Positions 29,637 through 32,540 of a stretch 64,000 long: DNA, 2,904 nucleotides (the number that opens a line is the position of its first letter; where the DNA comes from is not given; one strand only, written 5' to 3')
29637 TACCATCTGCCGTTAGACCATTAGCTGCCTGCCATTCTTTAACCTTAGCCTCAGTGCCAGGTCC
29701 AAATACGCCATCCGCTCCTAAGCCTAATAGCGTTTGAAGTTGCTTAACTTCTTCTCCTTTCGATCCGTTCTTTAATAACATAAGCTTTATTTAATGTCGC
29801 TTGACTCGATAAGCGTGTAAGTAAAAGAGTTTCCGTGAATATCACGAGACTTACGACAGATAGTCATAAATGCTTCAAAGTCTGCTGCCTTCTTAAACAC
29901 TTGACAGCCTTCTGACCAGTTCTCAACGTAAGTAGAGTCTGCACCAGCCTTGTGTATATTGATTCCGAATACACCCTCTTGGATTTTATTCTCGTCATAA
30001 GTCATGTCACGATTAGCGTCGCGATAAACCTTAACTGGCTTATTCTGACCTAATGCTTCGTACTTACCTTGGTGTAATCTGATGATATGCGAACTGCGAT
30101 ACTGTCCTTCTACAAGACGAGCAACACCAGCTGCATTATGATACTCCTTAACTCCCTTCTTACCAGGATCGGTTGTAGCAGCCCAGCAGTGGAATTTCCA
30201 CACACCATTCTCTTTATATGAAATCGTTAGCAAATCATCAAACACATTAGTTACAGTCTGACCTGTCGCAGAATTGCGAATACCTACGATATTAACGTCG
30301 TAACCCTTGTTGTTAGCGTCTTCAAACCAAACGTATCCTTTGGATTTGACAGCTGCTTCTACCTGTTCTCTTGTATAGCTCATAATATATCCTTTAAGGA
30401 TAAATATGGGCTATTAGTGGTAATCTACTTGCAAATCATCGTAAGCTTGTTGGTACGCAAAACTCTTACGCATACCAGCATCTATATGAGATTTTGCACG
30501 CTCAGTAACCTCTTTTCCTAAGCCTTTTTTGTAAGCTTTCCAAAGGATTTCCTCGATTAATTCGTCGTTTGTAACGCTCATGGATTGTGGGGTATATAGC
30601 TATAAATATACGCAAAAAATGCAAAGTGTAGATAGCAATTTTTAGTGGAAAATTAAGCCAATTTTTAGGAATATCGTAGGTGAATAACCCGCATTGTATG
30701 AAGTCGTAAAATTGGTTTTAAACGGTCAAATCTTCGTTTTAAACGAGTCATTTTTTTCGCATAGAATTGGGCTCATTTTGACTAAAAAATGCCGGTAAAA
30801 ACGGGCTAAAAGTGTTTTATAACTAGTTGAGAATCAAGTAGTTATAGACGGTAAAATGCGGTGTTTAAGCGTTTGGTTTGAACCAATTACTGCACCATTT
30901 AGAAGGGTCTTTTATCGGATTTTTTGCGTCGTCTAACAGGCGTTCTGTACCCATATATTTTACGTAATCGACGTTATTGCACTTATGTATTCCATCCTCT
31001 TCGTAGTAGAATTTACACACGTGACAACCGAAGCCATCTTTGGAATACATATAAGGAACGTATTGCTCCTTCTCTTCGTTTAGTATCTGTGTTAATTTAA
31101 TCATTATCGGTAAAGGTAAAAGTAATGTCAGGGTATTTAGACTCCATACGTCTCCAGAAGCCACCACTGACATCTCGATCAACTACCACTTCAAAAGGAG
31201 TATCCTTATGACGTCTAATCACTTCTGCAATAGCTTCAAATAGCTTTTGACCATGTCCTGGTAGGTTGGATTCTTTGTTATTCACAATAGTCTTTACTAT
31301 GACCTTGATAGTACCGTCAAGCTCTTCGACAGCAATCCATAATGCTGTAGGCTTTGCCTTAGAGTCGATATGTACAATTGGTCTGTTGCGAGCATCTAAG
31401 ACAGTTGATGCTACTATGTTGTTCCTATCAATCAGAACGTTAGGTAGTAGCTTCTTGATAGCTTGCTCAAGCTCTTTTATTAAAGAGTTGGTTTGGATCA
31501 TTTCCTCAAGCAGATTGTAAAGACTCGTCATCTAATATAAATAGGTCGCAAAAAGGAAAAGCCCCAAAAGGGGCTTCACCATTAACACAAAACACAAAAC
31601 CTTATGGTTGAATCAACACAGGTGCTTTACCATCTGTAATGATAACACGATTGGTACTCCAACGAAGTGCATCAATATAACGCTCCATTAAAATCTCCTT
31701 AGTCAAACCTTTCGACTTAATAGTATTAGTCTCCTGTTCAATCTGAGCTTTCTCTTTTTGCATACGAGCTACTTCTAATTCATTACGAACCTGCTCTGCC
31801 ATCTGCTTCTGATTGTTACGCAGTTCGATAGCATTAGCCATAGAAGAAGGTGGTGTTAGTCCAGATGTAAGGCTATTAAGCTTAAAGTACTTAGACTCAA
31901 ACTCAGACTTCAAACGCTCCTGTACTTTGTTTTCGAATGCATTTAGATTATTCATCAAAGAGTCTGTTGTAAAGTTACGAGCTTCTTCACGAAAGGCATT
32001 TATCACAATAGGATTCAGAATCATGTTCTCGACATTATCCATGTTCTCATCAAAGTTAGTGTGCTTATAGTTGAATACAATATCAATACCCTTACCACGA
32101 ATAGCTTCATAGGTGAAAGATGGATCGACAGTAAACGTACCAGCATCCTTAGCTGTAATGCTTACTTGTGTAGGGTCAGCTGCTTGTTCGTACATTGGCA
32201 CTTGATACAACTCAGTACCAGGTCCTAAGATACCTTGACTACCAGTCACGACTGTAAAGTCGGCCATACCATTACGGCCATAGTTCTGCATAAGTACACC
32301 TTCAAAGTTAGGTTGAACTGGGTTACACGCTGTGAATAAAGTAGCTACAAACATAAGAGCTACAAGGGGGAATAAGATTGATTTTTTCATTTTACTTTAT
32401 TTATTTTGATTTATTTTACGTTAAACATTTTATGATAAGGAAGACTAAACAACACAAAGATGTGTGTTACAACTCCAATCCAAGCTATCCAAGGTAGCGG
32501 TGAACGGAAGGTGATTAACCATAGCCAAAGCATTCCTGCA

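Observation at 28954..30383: Free lysis enzymes are the same domains as the tail-protein warheads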

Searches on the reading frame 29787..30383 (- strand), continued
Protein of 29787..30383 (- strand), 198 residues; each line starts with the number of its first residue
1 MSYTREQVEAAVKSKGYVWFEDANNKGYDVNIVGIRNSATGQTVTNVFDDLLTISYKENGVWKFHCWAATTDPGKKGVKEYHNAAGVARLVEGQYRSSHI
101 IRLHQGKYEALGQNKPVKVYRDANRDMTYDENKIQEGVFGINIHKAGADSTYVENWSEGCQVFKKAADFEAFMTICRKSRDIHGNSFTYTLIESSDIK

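Call 72: search_protein_families(library=pfam, proteins=[P0230, P0247, P0178, P0191, P0202, P0244, P0175, P0172], max_evalue=5)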
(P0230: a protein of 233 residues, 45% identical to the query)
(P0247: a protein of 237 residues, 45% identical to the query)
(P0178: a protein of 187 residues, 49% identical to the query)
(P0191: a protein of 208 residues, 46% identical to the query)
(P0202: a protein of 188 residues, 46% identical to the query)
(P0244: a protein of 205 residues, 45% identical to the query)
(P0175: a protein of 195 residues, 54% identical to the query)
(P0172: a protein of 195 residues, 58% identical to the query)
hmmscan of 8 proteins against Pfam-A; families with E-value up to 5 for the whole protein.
P0230 (233 aa): 1 family
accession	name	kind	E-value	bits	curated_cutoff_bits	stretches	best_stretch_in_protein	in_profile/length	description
PF10908.13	Tlde1_dom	-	0.079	13.8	30.1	1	170-212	70-109/120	Tlde1 domain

P0247 (237 aa): 0 families

P0178 (187 aa): 2 families
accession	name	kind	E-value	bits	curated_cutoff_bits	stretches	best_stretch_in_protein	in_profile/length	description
PF03734.19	YkuD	-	0.0045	18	23.4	1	111-177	84-144/146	L,D-transpeptidase catalytic domain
PF10908.13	Tlde1_dom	-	0.021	15.7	30.1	1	134-175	75-113/120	Tlde1 domain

P0191 (208 aa): 1 family
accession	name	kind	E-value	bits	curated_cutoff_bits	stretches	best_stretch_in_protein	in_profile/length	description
PF23657.1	DUF7151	-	0.19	12.1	27.2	1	115-143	13-40/46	Domain of unknown function (DUF7151)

P0202 (188 aa): 0 families

P0244 (205 aa): 3 families
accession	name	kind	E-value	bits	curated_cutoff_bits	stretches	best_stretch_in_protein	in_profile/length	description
PF10908.13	Tlde1_dom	-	0.012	16.4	30.1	1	126-181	58-110/120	Tlde1 domain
PF03734.19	YkuD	-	0.031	15.3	23.4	1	120-182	84-140/146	L,D-transpeptidase catalytic domain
PF08360.16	TetR_C_5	-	0.11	13.1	21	1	147-184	85-122/131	QacR-like protein, C-terminal region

P0175 (195 aa): 2 families
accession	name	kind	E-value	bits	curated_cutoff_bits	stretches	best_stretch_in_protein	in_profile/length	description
PF06215.16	ISAV_HA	-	0.03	13.8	25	1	71-122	52-102/380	Infectious salmon anaemia virus haemagglutinin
PF14540.12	NTF-like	-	0.043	14.3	27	1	19-57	11-49/118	Nucleotidyltransferase-like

P0172 (195 aa): 1 family
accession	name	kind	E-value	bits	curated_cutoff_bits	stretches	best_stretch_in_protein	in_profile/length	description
PF03734.19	YkuD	-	0.0059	17.6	23.4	1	112-167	84-131/146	L,D-transpeptidase catalytic domain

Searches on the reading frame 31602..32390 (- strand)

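Call 23: search_protein_families(library=phrogs, proteins=[window:31602-32390:-], max_evalue=0.01)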
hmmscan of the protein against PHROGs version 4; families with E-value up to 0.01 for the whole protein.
window:31602-32390:- (262 aa): 1 family
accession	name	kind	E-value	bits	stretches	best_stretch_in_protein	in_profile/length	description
phrog_200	-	other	3.2e-35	122.9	1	5-245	82-339/379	lipoprotein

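Call 24: search_protein_families(library=pfam, proteins=[window:31602-32390:-], max_evalue=0.01)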
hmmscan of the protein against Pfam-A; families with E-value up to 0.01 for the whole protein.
window:31602-32390:- (262 aa): 1 family
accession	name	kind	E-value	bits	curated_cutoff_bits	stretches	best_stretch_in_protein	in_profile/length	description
PF01145.31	Band_7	-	1.3e-10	42.1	23.6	1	25-207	3-166/176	SPFH domain / Band 7 family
